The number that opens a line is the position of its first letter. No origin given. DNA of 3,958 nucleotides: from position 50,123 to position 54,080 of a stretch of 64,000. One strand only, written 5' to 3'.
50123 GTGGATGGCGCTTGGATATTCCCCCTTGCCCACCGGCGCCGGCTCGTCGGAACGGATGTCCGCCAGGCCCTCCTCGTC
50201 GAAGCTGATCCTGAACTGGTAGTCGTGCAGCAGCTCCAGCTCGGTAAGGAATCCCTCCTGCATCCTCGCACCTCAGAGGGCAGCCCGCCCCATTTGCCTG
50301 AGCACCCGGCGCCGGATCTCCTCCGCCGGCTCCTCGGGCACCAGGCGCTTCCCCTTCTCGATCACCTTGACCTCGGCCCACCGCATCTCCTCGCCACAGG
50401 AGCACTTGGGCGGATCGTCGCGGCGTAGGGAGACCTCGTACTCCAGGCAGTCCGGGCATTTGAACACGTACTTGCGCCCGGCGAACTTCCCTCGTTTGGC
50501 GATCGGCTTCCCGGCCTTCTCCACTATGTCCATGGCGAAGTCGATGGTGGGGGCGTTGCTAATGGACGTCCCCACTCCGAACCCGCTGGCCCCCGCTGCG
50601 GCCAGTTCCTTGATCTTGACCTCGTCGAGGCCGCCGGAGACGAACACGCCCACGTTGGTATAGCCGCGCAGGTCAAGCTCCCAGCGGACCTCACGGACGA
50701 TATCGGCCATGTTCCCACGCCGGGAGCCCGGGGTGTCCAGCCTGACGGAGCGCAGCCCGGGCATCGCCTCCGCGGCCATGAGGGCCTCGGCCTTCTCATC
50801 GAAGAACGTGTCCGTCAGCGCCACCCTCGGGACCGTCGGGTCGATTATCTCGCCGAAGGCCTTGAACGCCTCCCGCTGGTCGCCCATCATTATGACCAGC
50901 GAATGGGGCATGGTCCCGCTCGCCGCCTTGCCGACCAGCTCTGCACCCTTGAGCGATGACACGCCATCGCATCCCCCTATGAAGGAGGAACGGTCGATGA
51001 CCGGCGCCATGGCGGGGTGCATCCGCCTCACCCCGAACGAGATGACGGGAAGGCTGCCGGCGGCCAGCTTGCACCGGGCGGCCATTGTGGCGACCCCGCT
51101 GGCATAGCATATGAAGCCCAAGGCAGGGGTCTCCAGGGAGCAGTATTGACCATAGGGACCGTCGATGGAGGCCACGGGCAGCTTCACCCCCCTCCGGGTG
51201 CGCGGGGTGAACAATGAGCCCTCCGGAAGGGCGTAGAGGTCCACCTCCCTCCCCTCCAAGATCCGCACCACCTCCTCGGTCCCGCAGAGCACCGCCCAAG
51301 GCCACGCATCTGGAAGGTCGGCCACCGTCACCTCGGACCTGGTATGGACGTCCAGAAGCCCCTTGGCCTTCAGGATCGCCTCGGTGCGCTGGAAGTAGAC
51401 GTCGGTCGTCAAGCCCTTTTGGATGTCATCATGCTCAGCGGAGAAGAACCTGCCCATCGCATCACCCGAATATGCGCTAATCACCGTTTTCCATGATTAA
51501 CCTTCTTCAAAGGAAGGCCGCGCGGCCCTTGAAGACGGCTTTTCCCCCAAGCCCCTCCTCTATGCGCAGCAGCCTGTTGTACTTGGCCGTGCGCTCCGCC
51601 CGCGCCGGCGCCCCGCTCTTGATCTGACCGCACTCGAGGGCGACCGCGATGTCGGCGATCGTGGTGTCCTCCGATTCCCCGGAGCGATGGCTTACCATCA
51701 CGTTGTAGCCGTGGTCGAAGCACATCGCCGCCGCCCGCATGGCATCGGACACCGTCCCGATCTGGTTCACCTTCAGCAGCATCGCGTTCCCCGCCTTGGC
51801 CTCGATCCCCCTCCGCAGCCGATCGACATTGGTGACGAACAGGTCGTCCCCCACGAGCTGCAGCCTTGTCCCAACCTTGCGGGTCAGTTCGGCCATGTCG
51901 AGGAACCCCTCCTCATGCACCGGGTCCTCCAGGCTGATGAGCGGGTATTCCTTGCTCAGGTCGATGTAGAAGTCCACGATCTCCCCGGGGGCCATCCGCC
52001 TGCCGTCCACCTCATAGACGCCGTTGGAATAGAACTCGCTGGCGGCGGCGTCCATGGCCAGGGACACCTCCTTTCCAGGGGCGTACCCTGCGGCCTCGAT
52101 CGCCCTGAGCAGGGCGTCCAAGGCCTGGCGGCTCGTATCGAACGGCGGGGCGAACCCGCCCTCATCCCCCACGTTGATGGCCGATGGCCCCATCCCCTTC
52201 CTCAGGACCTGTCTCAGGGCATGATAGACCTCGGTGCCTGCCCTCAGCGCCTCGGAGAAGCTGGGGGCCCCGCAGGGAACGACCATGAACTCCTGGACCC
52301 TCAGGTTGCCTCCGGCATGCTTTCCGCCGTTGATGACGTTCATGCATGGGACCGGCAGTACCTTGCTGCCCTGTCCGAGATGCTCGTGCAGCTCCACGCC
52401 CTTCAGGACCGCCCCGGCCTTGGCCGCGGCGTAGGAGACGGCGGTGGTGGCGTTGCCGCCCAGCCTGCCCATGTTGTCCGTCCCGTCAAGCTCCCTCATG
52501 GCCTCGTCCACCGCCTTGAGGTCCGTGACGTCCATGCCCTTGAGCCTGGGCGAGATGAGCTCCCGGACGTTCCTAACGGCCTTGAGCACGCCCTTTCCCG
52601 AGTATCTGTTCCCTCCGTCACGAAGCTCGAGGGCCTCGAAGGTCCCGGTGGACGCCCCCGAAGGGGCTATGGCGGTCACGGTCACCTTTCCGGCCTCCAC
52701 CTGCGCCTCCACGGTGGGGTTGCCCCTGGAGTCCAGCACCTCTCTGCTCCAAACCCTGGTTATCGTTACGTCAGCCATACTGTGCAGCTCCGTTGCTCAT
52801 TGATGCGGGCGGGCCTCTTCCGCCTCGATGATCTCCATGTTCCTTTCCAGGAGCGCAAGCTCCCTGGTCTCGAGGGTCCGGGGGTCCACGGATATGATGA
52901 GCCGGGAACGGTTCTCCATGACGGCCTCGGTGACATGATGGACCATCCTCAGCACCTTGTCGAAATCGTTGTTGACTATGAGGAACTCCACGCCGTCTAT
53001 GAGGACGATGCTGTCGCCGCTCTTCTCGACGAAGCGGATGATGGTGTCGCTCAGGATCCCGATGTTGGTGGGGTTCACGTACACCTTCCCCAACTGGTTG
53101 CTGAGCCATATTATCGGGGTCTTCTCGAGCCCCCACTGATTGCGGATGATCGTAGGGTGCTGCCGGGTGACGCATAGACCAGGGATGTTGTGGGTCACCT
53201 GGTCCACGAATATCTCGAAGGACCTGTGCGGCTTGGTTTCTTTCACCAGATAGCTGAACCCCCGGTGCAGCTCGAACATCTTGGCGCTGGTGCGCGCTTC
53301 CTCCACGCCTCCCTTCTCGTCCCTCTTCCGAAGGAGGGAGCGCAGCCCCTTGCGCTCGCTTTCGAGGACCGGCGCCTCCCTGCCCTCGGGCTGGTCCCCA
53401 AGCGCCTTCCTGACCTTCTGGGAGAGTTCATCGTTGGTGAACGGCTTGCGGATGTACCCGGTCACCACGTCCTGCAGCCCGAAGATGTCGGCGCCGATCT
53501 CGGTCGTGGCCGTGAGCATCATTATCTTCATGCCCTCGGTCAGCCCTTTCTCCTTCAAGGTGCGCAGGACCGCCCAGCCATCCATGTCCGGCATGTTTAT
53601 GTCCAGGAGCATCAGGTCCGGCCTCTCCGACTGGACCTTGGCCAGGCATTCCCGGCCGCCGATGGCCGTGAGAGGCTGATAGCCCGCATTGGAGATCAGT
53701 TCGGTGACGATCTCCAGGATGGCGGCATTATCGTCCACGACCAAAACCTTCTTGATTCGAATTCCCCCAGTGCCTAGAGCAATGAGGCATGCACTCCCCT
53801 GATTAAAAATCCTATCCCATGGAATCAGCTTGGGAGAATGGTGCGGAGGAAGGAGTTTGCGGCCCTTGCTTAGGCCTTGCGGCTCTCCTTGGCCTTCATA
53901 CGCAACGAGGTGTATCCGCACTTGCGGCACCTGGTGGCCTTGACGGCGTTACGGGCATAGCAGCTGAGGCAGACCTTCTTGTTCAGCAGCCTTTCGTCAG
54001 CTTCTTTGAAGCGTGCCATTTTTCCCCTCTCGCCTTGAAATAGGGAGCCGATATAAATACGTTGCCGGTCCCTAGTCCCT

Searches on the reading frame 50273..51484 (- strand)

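Call 37: search_protein_families(library=pfam, proteins=[window:50273-51484:-], max_evalue=0.00001)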
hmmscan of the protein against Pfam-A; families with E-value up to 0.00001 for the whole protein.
window:50273-51484:- (403 aa): 2 families
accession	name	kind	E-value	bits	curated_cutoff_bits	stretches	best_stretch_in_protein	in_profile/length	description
PF01729.25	QRPTase_C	-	6.3e-18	65.5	23.1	1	131-319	1-169/169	Quinolinate phosphoribosyl transferase, C-terminal domain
PF02749.22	QRPTase_N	-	1.2e-17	64.3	27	1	28-129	1-82/82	Quinolinate phosphoribosyl transferase, N-terminal domain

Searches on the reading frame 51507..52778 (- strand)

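Call 37: search_protein_families(library=pfam, proteins=[window:51507-52778:-], max_evalue=0.00001)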
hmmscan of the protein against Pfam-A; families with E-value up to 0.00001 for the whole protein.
window:51507-52778:- (423 aa): 3 families
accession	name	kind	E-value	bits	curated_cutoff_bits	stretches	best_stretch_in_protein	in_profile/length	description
PF00113.28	Enolase_C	-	2.7e-115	385.2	21.5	1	139-421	2-292/296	Enolase, C-terminal TIM barrel domain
PF03952.21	Enolase_N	-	1.7e-47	161.3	35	1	6-134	1-131/131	Enolase, N-terminal domain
PF13378.12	MR_MLE_C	-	3.4e-08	33.9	29.4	1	223-365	30-155/219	Enolase C-terminal domain-like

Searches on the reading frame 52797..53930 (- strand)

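Call 37: search_protein_families(library=pfam, proteins=[window:52797-53930:-], max_evalue=0.00001)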
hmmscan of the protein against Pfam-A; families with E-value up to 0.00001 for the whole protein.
window:52797-53930:- (377 aa): 2 families
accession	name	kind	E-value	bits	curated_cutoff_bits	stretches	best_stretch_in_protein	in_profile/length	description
PF05763.18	DUF835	-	1.2e-36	126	33.1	1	232-365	3-136/136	Protein of unknown function (DUF835)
PF00072.30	Response_reg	-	1.2e-24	87.1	30.2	1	62-174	1-111/111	Response regulator receiver domain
